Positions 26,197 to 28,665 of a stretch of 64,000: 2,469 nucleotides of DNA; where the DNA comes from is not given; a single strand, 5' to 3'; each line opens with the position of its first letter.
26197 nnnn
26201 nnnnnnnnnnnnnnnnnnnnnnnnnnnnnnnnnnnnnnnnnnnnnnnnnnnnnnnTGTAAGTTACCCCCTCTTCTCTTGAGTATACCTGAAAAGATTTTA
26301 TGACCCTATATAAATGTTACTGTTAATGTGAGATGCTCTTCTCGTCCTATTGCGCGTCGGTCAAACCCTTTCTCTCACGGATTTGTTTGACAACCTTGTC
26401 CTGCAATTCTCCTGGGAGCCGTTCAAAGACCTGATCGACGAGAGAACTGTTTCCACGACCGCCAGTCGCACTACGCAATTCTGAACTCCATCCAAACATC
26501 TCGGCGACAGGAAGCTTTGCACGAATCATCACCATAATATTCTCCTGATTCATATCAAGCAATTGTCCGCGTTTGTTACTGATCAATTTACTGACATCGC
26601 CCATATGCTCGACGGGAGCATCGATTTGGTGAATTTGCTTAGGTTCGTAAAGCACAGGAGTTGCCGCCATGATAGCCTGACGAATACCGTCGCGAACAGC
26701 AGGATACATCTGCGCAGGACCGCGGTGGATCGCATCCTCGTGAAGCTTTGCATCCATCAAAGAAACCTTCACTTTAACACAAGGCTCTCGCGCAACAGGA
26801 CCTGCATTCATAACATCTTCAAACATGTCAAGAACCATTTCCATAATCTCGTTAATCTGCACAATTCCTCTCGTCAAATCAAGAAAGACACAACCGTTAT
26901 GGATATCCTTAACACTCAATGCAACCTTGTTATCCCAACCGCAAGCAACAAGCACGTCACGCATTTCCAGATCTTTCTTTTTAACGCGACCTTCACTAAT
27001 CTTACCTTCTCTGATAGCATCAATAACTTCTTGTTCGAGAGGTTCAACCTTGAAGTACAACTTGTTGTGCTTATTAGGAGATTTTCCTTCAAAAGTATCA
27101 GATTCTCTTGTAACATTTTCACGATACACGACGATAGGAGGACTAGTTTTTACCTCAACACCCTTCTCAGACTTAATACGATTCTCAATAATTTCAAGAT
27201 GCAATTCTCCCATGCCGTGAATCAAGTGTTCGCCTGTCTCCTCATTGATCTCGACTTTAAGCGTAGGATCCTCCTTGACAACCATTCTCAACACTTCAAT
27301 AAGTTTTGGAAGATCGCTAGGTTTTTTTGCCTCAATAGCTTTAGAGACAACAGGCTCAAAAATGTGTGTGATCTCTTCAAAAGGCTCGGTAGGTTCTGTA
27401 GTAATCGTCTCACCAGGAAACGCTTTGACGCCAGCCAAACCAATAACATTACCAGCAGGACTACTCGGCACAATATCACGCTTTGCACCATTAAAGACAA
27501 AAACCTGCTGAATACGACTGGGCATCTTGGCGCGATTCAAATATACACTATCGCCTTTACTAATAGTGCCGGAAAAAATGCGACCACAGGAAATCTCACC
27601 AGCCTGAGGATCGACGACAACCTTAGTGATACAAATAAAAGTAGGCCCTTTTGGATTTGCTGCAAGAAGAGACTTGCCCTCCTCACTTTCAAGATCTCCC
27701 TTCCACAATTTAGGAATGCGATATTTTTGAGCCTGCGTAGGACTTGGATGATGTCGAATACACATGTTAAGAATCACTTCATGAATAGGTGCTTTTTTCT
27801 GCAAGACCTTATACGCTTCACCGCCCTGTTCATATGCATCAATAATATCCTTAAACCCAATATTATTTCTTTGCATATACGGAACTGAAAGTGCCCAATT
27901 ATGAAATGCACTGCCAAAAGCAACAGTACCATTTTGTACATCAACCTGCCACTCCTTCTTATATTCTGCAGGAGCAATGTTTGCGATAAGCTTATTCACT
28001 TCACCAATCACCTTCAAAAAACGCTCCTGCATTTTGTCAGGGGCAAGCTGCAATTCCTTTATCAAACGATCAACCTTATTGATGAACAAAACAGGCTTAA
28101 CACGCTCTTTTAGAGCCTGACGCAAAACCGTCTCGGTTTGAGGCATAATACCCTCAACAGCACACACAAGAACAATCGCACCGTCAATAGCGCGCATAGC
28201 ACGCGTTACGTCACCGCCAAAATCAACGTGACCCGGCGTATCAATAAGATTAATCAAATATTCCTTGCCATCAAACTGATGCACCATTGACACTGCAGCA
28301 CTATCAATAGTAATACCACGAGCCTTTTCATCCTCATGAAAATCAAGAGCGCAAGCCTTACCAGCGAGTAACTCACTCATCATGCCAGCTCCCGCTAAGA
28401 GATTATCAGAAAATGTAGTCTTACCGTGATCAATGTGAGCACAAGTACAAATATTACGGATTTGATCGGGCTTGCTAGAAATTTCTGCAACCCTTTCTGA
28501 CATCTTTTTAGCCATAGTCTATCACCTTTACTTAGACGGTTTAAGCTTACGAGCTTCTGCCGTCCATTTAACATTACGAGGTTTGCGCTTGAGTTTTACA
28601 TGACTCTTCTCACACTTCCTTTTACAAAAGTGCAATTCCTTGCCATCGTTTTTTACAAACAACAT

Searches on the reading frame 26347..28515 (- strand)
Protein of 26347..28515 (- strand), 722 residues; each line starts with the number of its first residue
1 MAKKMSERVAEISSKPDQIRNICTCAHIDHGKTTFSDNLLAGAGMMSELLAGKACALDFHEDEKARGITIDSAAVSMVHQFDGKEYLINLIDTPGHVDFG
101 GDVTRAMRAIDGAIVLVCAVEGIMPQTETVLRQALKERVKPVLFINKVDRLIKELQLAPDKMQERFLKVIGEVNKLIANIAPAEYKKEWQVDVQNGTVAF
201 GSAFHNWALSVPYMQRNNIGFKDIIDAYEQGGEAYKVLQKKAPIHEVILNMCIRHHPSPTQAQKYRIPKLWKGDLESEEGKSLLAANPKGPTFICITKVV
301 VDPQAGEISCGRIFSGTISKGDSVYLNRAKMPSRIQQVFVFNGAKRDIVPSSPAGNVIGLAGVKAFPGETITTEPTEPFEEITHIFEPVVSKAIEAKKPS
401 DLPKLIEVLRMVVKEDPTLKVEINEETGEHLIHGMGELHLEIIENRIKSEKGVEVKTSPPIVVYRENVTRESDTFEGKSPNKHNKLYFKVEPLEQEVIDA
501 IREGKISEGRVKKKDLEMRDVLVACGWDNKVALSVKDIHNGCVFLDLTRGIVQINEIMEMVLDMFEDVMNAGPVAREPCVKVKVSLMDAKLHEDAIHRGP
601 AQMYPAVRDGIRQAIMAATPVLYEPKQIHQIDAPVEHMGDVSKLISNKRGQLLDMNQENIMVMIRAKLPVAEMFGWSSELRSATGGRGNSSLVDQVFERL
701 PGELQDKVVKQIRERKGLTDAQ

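Call 90: search_protein_families(library=pfam, proteins=[window:26347-28515:-], max_evalue=0.001)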
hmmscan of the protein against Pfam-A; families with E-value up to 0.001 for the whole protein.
window:26347-28515:- (722 aa): 6 families
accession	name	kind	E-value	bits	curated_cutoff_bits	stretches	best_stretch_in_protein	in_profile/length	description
PF00009.33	GTP_EFTU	-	7.4e-56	189.2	26.5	1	18-224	2-178/188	Elongation factor Tu GTP binding domain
PF14492.12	EFG_III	-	3.8e-25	88.2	27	1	387-458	3-74/75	Elongation Factor G, domain III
PF00679.30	EFG_C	-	9.7e-20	70.9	27.9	1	622-707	2-88/89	Elongation factor G C-terminus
PF03764.24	EFG_IV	-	1.1e-19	70.8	24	1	525-618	24-120/121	Elongation factor G, domain IV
PF03144.31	GTP_EFTU_D2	-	4.6e-10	40.2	30.3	1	306-372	1-73/73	Elongation factor Tu domain 2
PF22042.2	EF-G_D2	-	2.4e-09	37.6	27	1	296-367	6-75/84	Elongation factor G domain 2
